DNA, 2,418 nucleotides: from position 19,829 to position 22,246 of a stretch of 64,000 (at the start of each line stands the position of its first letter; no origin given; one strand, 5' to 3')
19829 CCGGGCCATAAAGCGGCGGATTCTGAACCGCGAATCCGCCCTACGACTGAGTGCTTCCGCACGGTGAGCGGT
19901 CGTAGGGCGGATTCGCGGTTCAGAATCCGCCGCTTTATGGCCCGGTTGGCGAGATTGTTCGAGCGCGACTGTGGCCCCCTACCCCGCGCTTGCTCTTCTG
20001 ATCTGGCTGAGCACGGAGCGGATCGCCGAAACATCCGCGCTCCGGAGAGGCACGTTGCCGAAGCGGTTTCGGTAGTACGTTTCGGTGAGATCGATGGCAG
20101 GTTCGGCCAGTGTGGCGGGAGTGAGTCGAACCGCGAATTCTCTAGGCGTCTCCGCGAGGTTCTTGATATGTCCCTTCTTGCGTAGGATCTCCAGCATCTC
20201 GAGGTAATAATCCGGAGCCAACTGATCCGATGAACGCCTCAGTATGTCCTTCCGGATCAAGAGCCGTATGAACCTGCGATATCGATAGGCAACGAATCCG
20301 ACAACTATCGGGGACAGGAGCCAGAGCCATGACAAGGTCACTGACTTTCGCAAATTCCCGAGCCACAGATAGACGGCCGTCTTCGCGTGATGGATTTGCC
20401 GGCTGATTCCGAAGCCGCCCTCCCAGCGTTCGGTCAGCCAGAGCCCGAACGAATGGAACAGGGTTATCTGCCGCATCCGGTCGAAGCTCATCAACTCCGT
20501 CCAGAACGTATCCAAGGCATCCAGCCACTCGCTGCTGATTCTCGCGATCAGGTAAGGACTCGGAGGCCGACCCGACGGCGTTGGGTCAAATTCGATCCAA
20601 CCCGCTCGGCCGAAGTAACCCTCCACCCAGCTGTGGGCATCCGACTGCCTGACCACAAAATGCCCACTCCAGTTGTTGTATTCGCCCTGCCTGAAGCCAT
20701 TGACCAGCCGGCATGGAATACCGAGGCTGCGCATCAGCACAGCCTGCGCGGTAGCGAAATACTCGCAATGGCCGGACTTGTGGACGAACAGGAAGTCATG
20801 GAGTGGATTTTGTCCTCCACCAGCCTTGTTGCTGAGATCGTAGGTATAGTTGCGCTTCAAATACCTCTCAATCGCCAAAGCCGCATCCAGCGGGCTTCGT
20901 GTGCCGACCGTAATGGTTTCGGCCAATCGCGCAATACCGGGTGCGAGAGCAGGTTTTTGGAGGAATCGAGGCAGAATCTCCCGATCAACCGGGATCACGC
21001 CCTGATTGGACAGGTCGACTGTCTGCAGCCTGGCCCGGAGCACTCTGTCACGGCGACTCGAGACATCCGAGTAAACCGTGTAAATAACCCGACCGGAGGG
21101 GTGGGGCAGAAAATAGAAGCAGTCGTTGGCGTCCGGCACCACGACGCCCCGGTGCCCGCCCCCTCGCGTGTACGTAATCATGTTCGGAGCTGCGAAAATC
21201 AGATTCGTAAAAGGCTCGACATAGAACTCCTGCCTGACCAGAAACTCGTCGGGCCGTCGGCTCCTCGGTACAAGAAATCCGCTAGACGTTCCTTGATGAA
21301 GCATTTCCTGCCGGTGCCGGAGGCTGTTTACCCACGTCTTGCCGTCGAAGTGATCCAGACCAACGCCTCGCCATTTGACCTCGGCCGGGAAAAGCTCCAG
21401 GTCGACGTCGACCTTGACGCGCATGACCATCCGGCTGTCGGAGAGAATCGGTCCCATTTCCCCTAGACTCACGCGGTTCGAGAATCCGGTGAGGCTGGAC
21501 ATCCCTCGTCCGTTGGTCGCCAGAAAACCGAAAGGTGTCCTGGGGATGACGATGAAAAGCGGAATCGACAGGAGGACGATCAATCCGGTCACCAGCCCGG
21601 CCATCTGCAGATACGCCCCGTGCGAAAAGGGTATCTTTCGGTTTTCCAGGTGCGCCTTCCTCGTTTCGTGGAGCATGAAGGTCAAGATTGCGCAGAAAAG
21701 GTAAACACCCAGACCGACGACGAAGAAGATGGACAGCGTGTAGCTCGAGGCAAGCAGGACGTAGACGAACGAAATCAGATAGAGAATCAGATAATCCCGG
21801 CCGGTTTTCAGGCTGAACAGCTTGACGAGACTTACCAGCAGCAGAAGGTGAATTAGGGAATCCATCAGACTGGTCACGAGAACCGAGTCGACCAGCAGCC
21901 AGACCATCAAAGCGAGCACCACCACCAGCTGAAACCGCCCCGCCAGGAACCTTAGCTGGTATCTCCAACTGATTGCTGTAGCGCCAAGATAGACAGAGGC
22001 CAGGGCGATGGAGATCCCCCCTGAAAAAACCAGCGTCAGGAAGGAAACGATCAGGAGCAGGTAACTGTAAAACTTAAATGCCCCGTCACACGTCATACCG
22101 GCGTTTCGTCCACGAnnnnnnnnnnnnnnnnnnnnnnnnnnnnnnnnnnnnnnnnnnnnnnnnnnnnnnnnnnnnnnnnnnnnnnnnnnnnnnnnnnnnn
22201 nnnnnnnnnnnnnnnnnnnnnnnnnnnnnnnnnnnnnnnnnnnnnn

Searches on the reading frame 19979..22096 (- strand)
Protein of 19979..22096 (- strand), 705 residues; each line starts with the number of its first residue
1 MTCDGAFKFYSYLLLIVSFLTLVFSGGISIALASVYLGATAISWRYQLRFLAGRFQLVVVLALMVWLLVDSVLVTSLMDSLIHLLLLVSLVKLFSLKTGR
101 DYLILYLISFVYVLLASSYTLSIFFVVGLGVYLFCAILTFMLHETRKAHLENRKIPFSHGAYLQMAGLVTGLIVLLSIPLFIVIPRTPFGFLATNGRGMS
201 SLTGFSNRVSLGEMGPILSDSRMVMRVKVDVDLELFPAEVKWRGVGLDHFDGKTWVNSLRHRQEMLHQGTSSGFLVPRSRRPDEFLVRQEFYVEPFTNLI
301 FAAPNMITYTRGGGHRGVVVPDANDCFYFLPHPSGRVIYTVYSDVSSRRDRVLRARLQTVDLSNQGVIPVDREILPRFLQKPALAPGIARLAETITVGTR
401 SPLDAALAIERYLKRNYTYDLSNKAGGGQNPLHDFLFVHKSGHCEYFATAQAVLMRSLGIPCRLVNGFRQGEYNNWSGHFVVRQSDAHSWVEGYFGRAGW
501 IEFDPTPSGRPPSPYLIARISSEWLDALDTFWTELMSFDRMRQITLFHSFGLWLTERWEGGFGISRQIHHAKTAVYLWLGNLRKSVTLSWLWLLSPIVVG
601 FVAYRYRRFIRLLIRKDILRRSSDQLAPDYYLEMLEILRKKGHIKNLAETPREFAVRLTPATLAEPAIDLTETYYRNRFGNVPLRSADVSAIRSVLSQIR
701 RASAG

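Call 60: search_protein_families(library=pfam, proteins=[window:19979-22096:-], max_evalue=0.00001)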
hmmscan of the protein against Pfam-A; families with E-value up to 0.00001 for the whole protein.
window:19979-22096:- (705 aa): 3 families
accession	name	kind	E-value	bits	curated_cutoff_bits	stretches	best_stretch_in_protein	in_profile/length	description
PF11992.13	TgpA_N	-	3.8e-36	125.2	30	1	13-346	4-329/333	TgpA N-terminal domain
PF01841.26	Transglut_core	-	2.3e-27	95.8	23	1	390-505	2-108/108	Transglutaminase-like superfamily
PF13559.11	DUF4129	-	1.9e-09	37.9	24.8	1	631-694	2-66/69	Domain of unknown function (DUF4129)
